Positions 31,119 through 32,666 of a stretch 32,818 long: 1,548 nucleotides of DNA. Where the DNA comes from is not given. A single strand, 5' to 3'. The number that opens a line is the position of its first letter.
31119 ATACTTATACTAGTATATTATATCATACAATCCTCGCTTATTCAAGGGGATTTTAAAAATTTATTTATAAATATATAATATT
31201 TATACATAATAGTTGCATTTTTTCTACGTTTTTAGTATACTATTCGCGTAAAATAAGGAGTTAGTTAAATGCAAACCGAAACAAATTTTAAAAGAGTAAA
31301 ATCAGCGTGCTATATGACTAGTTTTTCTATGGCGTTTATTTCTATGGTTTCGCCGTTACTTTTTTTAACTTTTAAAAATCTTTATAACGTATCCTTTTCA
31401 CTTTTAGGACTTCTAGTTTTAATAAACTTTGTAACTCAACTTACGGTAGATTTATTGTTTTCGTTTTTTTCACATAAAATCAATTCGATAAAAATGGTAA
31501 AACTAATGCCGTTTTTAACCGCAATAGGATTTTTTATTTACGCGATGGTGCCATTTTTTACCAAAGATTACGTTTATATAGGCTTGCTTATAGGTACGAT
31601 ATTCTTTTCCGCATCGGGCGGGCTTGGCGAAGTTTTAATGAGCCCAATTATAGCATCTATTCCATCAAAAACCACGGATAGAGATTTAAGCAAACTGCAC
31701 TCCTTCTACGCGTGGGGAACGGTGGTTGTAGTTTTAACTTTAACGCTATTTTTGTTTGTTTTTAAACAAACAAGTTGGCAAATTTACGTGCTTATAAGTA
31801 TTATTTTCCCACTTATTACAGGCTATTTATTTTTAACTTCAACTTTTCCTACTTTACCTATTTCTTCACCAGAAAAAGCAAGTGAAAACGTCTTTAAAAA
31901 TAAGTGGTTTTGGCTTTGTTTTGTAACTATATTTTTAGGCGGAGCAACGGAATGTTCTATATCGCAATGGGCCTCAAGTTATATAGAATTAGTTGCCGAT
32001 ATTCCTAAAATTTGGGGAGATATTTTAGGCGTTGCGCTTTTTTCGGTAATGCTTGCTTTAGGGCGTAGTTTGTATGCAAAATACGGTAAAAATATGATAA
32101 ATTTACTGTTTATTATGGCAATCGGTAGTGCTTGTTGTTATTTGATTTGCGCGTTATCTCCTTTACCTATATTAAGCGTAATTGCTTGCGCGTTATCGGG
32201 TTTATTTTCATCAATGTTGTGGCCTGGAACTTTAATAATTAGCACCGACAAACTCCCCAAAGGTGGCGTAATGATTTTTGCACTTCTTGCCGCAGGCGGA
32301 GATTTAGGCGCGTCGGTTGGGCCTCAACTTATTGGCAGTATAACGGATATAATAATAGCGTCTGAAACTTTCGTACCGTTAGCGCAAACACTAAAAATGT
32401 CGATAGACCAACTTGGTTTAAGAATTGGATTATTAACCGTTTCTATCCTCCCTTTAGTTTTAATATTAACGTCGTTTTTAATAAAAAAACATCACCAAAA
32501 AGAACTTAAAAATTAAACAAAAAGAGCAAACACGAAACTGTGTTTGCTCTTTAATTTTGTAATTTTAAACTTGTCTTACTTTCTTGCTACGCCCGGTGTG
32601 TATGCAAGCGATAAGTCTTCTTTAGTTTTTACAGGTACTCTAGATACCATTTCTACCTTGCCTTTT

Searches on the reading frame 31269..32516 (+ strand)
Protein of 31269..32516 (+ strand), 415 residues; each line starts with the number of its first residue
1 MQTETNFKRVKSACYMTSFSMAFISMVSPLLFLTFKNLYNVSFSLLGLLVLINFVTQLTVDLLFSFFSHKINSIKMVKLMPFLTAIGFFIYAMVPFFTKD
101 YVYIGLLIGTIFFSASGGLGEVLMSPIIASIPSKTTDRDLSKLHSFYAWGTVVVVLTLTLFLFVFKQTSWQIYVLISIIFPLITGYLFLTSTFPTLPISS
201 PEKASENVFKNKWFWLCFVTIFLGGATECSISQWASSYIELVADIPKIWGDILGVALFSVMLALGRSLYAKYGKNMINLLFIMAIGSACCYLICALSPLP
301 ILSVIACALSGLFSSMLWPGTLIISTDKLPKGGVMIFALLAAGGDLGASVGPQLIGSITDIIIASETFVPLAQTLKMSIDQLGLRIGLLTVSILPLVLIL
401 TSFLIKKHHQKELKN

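Call 7: search_protein_families(library=pfam, proteins=[window:31269-32516:+], max_evalue=0.001)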
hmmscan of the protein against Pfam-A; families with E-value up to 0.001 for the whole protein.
window:31269-32516:+ (415 aa): 1 family
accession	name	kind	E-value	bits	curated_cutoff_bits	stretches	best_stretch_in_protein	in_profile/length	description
PF07690.21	MFS_1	-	3e-15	56.4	33.4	1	16-352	4-347/347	Major Facilitator Superfamily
